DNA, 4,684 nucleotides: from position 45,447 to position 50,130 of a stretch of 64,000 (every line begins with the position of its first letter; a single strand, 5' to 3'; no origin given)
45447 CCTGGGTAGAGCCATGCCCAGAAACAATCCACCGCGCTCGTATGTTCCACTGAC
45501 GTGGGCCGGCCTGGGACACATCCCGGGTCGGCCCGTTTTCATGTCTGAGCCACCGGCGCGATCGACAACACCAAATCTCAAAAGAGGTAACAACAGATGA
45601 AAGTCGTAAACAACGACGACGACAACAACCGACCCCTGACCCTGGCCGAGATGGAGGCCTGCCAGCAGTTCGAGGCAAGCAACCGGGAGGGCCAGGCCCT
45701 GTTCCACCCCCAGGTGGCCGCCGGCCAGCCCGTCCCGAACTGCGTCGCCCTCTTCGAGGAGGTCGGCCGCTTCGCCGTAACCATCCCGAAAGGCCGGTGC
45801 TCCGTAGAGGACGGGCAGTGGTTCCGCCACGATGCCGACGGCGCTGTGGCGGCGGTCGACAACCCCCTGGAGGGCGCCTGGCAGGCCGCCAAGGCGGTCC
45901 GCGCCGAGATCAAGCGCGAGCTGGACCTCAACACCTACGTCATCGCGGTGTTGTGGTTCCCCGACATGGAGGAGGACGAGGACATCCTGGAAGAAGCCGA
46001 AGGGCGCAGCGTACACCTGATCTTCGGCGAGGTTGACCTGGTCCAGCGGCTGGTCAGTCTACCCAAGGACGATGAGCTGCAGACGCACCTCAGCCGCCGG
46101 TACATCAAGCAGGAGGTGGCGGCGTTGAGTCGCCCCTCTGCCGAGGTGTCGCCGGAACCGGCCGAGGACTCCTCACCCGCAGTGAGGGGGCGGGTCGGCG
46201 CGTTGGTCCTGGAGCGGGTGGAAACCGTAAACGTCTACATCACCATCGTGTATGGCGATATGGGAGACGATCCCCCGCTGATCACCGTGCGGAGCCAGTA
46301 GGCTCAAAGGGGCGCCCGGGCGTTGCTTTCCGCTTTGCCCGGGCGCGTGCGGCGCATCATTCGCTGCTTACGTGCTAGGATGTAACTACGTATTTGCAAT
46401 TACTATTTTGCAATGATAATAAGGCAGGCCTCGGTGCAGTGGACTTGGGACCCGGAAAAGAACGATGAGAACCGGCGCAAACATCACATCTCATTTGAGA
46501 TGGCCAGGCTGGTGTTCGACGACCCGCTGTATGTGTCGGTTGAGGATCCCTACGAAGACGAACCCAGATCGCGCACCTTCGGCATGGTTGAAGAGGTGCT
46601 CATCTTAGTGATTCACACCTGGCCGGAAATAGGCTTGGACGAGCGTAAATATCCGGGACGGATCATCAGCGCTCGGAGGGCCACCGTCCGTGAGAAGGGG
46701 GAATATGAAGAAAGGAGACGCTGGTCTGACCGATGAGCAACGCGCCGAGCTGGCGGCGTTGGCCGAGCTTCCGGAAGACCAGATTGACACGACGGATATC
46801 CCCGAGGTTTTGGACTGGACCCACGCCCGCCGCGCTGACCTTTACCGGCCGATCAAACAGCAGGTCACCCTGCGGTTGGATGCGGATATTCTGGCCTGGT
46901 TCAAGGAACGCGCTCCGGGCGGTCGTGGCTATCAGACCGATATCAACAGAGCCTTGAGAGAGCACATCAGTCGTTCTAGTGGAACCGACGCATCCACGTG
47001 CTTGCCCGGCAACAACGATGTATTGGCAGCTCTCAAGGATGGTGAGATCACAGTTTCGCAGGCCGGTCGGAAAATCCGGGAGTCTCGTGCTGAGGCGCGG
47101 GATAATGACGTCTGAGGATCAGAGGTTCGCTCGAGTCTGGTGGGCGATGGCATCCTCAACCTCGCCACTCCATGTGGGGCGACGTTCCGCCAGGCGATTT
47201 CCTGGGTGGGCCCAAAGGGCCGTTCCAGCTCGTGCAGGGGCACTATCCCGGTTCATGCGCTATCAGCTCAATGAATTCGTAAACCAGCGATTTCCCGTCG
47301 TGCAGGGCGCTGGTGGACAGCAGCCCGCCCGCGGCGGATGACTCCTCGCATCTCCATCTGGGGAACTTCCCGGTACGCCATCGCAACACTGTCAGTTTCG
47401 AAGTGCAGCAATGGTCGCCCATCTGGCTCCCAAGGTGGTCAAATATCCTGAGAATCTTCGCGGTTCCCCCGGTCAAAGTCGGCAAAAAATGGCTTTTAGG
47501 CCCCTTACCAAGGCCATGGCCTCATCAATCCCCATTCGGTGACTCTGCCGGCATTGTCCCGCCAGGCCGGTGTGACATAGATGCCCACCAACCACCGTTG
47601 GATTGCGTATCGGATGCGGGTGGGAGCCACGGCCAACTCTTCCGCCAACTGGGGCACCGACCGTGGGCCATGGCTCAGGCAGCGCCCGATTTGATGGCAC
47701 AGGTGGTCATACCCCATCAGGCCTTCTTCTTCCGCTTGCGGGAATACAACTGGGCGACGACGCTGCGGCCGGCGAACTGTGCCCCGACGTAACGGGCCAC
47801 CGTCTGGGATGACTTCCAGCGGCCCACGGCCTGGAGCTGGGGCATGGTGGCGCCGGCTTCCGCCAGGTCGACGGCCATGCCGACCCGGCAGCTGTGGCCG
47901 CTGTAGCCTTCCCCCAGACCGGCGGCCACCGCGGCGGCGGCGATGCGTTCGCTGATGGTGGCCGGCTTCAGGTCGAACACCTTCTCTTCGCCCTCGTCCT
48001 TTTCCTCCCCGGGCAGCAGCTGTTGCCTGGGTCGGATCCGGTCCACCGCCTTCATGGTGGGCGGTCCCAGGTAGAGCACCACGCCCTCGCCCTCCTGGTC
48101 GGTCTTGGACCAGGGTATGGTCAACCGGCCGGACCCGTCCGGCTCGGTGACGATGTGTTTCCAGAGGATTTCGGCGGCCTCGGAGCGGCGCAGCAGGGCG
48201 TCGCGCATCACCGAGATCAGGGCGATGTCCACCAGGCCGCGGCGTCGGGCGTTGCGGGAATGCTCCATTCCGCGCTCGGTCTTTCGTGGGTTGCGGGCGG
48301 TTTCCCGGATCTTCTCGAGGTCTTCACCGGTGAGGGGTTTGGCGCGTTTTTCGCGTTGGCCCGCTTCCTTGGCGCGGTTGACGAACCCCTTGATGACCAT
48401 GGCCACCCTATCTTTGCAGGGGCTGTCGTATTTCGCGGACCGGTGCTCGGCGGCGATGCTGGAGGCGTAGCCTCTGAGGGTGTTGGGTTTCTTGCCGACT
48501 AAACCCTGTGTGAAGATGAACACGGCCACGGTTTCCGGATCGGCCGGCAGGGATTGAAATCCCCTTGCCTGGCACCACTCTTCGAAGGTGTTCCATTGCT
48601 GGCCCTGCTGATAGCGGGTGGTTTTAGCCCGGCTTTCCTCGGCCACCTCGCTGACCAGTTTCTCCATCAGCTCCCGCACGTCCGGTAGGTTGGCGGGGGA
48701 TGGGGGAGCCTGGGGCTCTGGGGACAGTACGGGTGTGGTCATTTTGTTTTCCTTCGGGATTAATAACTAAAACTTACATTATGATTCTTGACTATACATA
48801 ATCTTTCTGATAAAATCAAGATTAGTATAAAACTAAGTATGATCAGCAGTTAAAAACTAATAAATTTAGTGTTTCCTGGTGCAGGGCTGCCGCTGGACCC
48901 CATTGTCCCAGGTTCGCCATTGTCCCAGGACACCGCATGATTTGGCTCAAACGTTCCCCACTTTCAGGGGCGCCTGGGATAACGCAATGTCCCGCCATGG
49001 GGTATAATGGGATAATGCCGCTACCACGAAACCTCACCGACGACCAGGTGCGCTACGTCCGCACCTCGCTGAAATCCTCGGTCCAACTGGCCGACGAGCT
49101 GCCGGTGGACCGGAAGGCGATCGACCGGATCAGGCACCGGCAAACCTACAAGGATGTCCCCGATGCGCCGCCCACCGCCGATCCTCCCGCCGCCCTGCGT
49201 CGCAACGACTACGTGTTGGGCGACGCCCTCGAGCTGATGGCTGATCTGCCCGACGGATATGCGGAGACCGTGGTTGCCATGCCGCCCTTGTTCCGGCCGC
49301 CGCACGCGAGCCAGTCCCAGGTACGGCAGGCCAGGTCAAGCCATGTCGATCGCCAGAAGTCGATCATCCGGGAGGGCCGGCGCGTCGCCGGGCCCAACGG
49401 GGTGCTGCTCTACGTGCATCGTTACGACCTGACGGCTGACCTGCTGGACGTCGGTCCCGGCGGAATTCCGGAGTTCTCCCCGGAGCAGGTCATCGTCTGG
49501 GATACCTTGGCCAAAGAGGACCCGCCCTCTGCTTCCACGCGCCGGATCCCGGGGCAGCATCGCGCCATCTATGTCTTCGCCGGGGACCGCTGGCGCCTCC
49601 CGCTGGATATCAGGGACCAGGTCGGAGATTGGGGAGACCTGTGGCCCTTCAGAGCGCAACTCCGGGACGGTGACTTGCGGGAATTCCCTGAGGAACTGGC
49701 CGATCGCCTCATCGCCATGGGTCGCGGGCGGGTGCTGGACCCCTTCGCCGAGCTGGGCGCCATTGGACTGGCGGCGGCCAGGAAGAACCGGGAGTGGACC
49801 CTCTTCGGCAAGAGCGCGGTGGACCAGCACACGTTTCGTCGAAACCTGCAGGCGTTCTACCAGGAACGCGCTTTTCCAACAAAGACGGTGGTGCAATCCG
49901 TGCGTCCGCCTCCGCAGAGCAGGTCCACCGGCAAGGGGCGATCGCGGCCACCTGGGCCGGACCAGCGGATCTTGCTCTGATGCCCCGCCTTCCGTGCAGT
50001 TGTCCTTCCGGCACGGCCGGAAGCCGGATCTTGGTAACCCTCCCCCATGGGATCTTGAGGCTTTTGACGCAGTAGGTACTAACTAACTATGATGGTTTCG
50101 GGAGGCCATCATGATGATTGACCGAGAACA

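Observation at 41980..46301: Three diverged NERD-like paralogues bracketing a UvrD-type helicase: candidate undescribed defence cassette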

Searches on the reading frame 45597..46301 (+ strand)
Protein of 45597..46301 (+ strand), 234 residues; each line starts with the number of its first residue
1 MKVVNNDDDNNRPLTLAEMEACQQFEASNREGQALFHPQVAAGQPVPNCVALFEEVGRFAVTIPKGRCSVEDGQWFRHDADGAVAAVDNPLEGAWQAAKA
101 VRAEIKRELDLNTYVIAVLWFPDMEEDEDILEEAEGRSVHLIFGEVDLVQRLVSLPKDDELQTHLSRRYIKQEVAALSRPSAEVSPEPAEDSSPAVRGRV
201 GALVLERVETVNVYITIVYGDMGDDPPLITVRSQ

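Call 3: search_protein_families(library=pfam, proteins=[window:45597-46301:+], max_evalue=1)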
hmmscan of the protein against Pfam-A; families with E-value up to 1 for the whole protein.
window:45597-46301:+ (234 aa): 0 families

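Call 4: search_protein_families(library=padloc, proteins=[window:45597-46301:+], max_evalue=1)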
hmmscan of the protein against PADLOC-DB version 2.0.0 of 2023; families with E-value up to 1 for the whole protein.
window:45597-46301:+ (234 aa): 0 families

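Call 5: search_protein_families(library=ncbifam, proteins=[window:45597-46301:+], max_evalue=1)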
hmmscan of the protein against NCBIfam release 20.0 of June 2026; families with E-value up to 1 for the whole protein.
window:45597-46301:+ (234 aa): 1 family
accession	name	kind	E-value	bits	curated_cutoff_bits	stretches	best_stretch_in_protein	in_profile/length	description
NF047741.1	antiphage_MADS6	equivalog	0.079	11.5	460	1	65-177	67-177/612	methylation-associated defense system protein kinase MAD6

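Call 23: find_homologous_proteins(query=window:45597-46301:+)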
Query window:45597-46301:+ (234 aa): 192 proteins with E <= 0.001 among 1117 candidates; the best 120 are listed.
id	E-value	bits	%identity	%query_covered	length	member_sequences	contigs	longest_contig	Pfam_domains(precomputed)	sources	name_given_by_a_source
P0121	1.6e-142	491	96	100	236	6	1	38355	-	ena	-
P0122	3.2e-124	431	82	100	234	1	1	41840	-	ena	-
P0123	1.9e-111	389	78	100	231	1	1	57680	-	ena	-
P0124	3.9e-109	381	73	100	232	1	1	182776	-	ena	-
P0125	4.4e-109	381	76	100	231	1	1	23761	-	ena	-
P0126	4.8e-109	381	75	100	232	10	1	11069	-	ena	-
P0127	1.9e-108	379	77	100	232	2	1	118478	-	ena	-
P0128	1.3e-105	370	73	100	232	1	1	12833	-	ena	-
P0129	3.0e-105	369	75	100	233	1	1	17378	-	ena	-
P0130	1.8e-104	366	74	100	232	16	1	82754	-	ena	-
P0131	2.9e-104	365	75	100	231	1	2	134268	-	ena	-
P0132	1.9e-103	363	73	100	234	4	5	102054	-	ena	-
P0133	8.6e-103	361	72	100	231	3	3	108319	-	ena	-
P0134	9.2e-102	357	72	100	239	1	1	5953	-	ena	-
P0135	1.7e-101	356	71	100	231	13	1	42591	-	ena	-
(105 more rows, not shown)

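Call 56: predict_structure(alignment_id=A5)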
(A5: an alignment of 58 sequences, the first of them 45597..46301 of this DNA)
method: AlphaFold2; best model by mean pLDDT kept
length: 234 residues; sequences in the alignment: 58
mean_pLDDT: 79.0   pTM: 0.72
mean pLDDT of the five models: 79.0, 78.9, 78.7, 76.3, 70.7
residues with pLDDT >= 90: 135; 70-90: 38; 50-70: 12; < 50: 49
segments of 3 or more residues with pLDDT < 50: 183-208, 210-212, 218-234
pLDDT, mean of each block of 10 residues (from residue 1): 75 83 94 94 92 95 92 90 91 96 93 93 93 92 92 87 89 89 40 31 40 46 45 42
secondary structure, 60 per line:
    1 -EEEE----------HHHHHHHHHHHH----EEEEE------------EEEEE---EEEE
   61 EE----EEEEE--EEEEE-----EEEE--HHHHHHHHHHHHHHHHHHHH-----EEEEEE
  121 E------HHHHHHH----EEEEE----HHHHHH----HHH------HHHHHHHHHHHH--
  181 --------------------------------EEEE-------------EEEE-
elements in order: E2-5 H16-27 E32-36 E49-53 E57-62 E67-71 E74-78 E84-87 H90-109 E115-121 H128-134 E139-143 H148-153 H167-178 E213-216 E230-233

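Call 63: fold_search(model_id=the predicted structure, library=pdb)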
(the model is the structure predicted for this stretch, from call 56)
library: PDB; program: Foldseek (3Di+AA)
matches with E <= 10: 452; with E <= 0.001: 0
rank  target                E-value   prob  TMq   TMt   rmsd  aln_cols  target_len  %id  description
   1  2vld_B                4.2e-02  0.94  0.33  0.34   6.3       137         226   12  crystal structure of a repair endonuclease from Pyrococcus abyssi (released 2009-05-19)
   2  2p14                  4.5e-02  0.60  0.29  0.35  10.7       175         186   11  Crystal structure of small subunit (R.BspD6I2) of the heterodimeric restriction endonuclease R.BspD6I (released 2008-03-11)
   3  7ouf_B                5.8e-02  0.14  0.16  0.14  22.7       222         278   11  Structure of the STLV intasome:B56 complex bound to the strand-transfer inhibitor XZ450 (released 2021-08-18)
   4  6rwl_D                7.9e-02  0.14  0.12  0.14  17.5       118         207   14  SIVrcm intasome (released 2020-02-05)
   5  6xl1_A                1.1e-01  0.69  0.23  0.16   5.4        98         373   16  crystal structure of cA4-activated Card1(D294N) (released 2020-12-30)
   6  8fnm_B                1.8e-01  0.12  0.13  0.13  16.6       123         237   10  Structure of G140A/Q148K HIV-1 intasome with Dolutegravir bound (released 2023-08-09)
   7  6ut7_G                1.9e-01  0.38  0.26  0.16   6.4       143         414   10  Fitted model for the tetradecameric assembly of Thermococcus gammatolerans McrB AAA+ hexamers with bound McrC (released 2020-10-21)
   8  4p6i_E                2.3e-01  0.84  0.22  0.20   5.0        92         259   11  Crystal structure of the Cas1-Cas2 complex from Escherichia coli (released 2014-05-07)
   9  4qdl_D                2.4e-01  0.63  0.20  0.18   6.8       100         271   15  Crystal structure of E.coli Cas1-Cas2 complex (released 2014-05-28)
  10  7pel_B                2.4e-01  0.08  0.15  0.13  20.7       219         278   11  CryoEM structure of simian T-cell lymphotropic virus intasome in complex with PP2A regulatory subunit B56 gamma (released 2021-08-25)
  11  5uyx_C                3.3e-01  0.07  0.15  0.09  13.4       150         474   10  Structure of Human T-complex protein 1 subunit epsilon (CCT5) (released 2017-07-05)
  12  6wxw_A                3.5e-01  0.44  0.24  0.16   4.3       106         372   17  crystal structure of apo Card1 (released 2020-12-30)
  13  8fnj_B                3.5e-01  0.09  0.13  0.13  16.5       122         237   10  Structure of E138K/G140A HIV-1 intasome with Dolutegravir bound (released 2023-08-09)
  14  7pel_A                3.5e-01  0.08  0.16  0.15  19.3       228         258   10  CryoEM structure of simian T-cell lymphotropic virus intasome in complex with PP2A regulatory subunit B56 gamma (released 2021-08-25)
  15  5ds4_B                3.7e-01  0.54  0.21  0.18   7.9       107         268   13  Crystal structure the Escherichia coli Cas1-Cas2 complex bound to protospacer DNA (released 2015-10-28)
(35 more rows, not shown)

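Call 97: search_protein_families(library=phrogs, proteins=[window:45597-46301:+], max_evalue=0.01)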
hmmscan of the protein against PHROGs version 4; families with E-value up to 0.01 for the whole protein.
window:45597-46301:+ (234 aa): 0 families

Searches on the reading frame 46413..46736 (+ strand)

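Call 3: search_protein_families(library=pfam, proteins=[window:46413-46736:+], max_evalue=1)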
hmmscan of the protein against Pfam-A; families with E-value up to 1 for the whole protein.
window:46413-46736:+ (107 aa): 1 family
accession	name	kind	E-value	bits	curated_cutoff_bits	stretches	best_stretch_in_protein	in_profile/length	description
PF04365.19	BrnT_toxin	-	1.6e-21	76.8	34.5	1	12-94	1-77/77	Ribonuclease toxin, BrnT, of type II toxin-antitoxin system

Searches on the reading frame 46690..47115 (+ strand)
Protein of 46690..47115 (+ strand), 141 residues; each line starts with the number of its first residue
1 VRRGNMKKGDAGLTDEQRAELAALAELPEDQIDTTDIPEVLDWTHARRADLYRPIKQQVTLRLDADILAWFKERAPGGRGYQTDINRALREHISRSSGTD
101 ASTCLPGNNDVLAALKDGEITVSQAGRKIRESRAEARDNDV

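Call 3: search_protein_families(library=pfam, proteins=[window:46690-47115:+], max_evalue=1)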
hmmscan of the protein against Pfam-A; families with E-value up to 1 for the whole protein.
window:46690-47115:+ (141 aa): 2 families
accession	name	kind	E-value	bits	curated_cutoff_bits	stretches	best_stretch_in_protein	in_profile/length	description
PF14384.12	BrnA_antitoxin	-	6.4e-16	58.9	26.1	1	13-92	5-67/68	BrnA antitoxin of type II toxin-antitoxin system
PF12441.14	CopG_antitoxin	-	0.003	18.7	28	1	31-91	15-78/79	CopG antitoxin of type II toxin-antitoxin system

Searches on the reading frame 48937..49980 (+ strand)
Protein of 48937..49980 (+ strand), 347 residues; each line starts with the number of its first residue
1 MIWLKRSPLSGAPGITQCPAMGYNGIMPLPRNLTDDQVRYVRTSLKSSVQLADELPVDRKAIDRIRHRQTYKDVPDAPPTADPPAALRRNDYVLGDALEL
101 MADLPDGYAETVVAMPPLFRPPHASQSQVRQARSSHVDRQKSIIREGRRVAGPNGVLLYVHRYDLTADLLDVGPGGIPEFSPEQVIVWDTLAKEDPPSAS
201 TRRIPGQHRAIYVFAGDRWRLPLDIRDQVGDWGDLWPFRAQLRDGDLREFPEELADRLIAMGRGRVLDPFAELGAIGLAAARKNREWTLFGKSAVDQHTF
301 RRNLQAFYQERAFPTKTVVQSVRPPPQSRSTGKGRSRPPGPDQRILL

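Call 31: search_protein_families(library=pfam, proteins=[window:48937-49980:+], max_evalue=0.01)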
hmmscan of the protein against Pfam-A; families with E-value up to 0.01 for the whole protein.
window:48937-49980:+ (347 aa): 1 family
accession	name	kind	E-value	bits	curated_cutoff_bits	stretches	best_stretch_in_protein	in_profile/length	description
PF01555.25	N6_N4_Mtase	-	0.00043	20.7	26.7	1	126-288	18-207/221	DNA methylase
